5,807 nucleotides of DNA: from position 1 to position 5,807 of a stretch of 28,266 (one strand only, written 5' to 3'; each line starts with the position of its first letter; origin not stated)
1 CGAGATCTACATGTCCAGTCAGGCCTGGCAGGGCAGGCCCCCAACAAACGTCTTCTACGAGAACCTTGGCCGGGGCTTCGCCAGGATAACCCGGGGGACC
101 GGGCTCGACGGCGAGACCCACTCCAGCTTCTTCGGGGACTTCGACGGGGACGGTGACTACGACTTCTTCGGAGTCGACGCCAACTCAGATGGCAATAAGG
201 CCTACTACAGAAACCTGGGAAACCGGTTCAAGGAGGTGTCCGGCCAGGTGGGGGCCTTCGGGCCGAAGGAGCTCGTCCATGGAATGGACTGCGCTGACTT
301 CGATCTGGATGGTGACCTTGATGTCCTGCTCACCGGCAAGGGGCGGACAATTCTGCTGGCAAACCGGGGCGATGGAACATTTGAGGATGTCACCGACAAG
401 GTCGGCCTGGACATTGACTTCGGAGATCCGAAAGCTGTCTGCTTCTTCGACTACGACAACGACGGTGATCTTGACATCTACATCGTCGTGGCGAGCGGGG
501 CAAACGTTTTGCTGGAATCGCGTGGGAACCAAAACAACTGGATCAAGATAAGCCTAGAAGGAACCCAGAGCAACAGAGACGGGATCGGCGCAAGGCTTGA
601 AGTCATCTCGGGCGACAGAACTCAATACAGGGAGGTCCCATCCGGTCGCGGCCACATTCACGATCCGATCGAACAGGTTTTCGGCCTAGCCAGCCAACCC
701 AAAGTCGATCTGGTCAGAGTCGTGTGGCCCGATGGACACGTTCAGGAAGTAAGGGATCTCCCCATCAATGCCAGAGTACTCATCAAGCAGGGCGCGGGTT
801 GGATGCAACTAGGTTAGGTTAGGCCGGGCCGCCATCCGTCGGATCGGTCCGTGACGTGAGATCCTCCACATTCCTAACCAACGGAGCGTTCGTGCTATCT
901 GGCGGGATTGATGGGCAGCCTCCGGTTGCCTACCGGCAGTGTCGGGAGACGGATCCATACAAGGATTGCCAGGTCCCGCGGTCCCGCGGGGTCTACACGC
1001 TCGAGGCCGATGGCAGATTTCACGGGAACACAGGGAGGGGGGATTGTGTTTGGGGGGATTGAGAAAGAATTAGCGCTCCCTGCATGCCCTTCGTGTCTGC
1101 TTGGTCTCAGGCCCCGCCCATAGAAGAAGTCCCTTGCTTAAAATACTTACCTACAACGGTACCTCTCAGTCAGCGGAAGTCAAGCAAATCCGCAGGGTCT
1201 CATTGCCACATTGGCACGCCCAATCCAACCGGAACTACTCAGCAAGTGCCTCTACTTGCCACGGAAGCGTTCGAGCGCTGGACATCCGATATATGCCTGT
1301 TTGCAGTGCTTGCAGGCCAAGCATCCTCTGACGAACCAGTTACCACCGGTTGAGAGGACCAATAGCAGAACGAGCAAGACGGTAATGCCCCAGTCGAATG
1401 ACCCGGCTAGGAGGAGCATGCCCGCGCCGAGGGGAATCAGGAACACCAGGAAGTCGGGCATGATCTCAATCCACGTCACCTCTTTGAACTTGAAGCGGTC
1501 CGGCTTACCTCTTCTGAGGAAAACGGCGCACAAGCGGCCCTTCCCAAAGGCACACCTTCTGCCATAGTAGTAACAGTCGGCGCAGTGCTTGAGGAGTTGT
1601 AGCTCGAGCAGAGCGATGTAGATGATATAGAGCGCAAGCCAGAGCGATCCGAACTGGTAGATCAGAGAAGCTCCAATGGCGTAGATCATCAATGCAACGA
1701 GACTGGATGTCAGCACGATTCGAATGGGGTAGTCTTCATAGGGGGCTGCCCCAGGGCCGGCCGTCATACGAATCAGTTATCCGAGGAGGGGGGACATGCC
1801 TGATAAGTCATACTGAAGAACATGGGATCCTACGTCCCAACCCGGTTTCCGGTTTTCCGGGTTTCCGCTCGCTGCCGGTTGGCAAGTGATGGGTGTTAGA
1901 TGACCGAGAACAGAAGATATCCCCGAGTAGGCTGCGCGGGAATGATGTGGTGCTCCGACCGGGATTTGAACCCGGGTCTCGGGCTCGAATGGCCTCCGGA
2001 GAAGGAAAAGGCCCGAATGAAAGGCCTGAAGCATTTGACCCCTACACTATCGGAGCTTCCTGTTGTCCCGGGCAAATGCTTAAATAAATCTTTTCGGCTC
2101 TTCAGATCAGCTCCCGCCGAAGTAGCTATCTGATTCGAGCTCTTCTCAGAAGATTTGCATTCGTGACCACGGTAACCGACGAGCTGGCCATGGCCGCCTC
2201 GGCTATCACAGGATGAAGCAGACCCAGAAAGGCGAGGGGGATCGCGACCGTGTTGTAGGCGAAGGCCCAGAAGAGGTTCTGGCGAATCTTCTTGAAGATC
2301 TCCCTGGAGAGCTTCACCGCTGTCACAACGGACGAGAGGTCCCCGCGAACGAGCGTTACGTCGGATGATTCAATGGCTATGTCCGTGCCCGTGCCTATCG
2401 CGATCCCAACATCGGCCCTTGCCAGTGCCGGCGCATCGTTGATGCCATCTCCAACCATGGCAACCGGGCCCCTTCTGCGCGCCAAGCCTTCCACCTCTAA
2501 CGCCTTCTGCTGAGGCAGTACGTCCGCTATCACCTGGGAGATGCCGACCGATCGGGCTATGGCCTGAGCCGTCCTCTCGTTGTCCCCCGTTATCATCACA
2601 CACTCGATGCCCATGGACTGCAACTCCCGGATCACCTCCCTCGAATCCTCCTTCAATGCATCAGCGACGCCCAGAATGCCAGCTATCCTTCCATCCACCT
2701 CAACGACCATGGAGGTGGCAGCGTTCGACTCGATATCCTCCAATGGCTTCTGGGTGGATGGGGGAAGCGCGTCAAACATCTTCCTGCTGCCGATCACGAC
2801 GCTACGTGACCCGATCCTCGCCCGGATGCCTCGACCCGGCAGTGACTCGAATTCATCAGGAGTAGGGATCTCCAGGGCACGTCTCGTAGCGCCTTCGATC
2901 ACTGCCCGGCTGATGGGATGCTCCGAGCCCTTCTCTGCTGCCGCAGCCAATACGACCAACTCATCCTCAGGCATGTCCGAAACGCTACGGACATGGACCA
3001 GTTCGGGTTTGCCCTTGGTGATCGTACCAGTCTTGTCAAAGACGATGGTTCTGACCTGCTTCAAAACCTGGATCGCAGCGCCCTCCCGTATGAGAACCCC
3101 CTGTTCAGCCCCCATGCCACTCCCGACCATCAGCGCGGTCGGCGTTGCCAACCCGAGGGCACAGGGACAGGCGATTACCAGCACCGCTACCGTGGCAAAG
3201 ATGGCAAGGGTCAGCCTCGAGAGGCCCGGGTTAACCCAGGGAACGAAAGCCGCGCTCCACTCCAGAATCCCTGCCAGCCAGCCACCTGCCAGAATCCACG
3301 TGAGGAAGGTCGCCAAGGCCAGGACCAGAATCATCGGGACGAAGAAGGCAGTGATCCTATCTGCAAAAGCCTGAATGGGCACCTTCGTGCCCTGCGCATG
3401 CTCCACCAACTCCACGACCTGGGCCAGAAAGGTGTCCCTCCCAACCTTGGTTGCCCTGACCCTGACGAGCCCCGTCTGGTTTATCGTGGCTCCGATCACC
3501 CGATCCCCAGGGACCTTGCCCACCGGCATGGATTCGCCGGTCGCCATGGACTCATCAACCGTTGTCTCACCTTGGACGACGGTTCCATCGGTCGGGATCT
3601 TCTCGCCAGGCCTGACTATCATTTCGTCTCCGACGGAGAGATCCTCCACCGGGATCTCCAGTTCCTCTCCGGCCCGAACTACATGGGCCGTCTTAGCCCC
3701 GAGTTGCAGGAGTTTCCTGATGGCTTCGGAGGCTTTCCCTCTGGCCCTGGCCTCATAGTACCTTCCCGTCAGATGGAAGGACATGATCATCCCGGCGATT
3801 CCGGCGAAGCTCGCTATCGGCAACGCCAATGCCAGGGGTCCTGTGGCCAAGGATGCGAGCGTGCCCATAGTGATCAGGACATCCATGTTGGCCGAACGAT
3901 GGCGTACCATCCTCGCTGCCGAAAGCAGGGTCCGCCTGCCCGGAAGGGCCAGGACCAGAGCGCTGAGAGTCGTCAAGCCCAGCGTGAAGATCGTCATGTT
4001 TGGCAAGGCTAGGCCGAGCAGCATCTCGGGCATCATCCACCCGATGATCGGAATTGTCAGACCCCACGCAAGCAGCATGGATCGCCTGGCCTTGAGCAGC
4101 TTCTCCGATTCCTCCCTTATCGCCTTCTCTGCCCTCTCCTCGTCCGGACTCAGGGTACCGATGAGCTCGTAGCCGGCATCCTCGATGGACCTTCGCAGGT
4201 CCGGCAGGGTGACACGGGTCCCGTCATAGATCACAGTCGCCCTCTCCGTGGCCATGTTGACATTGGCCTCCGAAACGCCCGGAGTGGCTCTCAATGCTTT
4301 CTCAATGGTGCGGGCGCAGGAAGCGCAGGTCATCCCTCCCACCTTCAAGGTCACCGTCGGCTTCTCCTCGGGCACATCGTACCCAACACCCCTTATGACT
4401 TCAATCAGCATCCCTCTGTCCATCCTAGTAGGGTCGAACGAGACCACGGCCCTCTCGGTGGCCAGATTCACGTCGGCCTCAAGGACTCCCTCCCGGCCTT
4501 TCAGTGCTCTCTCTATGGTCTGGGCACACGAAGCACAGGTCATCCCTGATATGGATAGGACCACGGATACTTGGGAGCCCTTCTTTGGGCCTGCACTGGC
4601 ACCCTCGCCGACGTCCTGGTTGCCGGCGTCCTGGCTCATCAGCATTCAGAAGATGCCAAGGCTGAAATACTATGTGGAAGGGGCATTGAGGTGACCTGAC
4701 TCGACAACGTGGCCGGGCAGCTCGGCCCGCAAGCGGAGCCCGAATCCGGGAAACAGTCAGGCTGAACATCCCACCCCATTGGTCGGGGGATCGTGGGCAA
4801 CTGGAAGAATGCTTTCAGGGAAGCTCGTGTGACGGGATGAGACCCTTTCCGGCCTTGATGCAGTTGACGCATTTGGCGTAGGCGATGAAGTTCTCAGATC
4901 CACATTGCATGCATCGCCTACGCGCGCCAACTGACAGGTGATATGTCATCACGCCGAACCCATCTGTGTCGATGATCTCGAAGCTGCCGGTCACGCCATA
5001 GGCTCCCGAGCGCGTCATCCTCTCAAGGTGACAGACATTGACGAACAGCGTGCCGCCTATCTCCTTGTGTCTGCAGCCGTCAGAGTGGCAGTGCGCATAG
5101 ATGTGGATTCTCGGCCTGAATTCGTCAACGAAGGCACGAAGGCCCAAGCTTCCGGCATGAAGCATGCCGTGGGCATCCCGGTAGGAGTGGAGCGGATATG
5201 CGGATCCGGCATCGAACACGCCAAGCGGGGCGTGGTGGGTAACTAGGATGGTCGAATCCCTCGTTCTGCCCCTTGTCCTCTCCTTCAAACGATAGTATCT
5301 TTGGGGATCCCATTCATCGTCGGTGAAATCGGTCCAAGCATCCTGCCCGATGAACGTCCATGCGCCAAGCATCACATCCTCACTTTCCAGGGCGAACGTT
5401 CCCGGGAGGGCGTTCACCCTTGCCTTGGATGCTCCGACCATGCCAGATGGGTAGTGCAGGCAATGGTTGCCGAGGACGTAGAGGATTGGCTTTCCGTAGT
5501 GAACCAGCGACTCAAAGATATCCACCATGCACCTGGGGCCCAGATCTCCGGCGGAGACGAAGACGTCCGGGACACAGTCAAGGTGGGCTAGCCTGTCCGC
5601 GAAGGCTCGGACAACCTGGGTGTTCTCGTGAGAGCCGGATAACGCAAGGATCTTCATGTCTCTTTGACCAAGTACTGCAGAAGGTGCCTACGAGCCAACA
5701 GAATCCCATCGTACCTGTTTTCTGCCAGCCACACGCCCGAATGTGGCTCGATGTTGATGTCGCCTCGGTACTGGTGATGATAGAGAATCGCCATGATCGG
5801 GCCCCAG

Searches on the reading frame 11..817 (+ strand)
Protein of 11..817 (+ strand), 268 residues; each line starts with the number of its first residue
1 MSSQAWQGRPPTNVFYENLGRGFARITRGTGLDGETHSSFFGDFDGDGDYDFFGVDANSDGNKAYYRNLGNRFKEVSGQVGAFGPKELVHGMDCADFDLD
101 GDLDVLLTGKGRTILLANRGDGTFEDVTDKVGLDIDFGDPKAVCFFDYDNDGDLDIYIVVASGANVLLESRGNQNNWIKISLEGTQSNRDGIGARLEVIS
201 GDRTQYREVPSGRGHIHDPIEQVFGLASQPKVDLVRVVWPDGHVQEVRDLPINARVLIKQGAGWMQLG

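Call 5: search_protein_families(library=pfam, proteins=[window:11-817:+], max_evalue=0.01)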
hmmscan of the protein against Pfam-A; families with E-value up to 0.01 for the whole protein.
window:11-817:+ (268 aa): 2 families
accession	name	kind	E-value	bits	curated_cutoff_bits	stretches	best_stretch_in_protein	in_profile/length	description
PF13517.12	FG-GAP_3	-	3.3e-22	79.3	26.9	3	96-158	1-61/61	FG-GAP-like repeat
PF07593.17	UnbV_ASPIC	-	1.6e-13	50.8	23.4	1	191-256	1-67/68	ASPIC and UnbV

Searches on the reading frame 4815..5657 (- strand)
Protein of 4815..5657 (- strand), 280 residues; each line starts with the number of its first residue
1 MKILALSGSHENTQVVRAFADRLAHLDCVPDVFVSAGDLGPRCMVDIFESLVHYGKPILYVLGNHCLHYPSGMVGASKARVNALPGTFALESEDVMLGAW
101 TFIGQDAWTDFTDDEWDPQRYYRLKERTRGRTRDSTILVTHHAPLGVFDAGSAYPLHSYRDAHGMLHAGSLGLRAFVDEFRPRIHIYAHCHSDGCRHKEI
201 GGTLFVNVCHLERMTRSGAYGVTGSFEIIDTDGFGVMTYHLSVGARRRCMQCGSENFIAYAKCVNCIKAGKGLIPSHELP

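Call 5: search_protein_families(library=pfam, proteins=[window:4815-5657:-], max_evalue=0.01)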
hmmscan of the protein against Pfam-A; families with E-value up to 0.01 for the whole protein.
window:4815-5657:- (280 aa): 3 families
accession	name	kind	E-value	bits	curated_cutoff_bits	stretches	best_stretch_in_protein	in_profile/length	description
PF12850.12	Metallophos_2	-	1.3e-07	32.2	27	1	1-214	1-138/154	Calcineurin-like phosphoesterase superfamily domain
PF00149.33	Metallophos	-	7.3e-07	30.2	21.5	1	1-192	1-190/191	Calcineurin-like phosphoesterase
PF14582.11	Metallophos_3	-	0.0091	15.8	28.2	0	155-212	184-240/259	Metallophosphoesterase, calcineurin superfamily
